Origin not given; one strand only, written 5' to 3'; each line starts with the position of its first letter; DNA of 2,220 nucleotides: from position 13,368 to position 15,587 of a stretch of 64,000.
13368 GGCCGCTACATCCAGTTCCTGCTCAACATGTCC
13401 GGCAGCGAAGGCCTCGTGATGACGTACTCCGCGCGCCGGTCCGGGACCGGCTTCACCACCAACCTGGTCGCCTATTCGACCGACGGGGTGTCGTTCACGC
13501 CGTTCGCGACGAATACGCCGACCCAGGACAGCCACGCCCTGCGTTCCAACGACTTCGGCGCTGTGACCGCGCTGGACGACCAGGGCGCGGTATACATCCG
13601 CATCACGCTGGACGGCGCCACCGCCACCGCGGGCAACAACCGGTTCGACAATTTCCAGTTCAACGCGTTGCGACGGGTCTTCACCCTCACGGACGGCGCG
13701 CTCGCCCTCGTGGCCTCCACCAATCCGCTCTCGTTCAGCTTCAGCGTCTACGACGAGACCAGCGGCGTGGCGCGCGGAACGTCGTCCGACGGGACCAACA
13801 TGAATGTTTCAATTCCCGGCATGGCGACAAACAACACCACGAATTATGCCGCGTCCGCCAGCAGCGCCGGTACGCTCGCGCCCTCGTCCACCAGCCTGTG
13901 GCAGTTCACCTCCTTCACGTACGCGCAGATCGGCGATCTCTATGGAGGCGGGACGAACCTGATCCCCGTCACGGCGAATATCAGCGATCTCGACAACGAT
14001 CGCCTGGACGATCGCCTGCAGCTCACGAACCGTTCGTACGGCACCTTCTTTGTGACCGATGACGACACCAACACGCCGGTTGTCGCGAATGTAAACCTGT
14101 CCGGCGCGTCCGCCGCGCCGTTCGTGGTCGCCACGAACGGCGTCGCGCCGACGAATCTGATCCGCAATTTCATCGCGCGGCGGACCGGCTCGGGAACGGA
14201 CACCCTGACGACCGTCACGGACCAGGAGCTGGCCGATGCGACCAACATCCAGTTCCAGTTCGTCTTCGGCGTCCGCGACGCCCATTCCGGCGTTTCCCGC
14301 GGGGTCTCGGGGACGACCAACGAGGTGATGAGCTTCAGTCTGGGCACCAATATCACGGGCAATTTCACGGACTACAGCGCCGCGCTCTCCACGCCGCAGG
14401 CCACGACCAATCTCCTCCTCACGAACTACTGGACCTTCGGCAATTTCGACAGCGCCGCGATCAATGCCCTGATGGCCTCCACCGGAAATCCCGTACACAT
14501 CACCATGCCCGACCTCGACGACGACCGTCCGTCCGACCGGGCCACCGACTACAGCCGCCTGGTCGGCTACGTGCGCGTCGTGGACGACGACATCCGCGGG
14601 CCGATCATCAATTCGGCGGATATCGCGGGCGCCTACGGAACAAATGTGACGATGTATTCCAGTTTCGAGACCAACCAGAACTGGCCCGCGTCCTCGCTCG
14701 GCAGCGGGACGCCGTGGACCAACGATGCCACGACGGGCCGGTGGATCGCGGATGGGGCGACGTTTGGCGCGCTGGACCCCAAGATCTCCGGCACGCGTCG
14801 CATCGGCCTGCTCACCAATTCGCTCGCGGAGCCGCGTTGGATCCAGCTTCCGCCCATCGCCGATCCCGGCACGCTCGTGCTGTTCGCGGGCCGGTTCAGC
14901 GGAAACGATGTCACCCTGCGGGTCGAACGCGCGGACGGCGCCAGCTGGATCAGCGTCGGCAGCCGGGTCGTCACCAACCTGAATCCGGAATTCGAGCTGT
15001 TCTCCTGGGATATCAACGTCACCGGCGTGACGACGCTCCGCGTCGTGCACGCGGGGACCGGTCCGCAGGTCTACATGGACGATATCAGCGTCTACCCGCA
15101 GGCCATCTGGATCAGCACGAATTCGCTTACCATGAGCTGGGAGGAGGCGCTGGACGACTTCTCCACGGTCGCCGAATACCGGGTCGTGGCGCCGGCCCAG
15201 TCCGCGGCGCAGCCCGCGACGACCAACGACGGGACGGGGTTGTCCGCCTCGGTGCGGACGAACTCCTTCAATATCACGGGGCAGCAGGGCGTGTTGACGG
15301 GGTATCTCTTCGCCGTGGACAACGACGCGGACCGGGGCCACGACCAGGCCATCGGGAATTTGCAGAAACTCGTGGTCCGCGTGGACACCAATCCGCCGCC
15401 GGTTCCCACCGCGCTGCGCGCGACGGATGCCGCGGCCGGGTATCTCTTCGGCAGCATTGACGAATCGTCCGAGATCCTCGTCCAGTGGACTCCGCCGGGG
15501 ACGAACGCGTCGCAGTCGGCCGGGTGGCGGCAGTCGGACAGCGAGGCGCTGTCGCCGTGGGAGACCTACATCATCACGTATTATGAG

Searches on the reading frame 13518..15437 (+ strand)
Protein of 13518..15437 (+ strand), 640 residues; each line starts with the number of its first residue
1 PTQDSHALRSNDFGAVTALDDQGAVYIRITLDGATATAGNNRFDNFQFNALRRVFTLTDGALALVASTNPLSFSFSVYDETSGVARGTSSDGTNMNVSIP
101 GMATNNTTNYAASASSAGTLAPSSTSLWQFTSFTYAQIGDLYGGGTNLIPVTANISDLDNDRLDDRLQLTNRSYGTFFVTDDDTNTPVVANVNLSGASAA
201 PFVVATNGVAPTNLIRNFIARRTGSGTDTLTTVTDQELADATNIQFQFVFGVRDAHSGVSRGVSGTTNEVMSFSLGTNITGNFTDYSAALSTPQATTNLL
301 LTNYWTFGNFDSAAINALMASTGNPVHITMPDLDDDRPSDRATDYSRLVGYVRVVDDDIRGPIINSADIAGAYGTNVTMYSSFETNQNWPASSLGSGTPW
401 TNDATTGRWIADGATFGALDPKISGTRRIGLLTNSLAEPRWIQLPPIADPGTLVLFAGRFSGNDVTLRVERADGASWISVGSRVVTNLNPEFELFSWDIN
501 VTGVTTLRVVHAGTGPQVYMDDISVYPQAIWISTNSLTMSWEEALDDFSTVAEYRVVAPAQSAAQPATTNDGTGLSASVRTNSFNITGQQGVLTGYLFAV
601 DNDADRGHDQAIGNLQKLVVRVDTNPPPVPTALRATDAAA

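Call 33: search_protein_families(library=pfam, proteins=[window:13518-15437:+], max_evalue=0.01)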
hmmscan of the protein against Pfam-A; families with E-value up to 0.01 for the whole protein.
window:13518-15437:+ (640 aa): 1 family
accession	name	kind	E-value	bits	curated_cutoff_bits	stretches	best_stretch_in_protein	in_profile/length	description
PF14292.12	SusE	-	0.0049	17.5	25.2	0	534-587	32-87/106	SusE outer membrane protein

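Call 53: search_protein_families(library=ncbifam, proteins=[window:13518-15437:+], max_evalue=0.01)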
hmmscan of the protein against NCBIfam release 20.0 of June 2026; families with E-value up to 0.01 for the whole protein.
window:13518-15437:+ (640 aa): 0 families
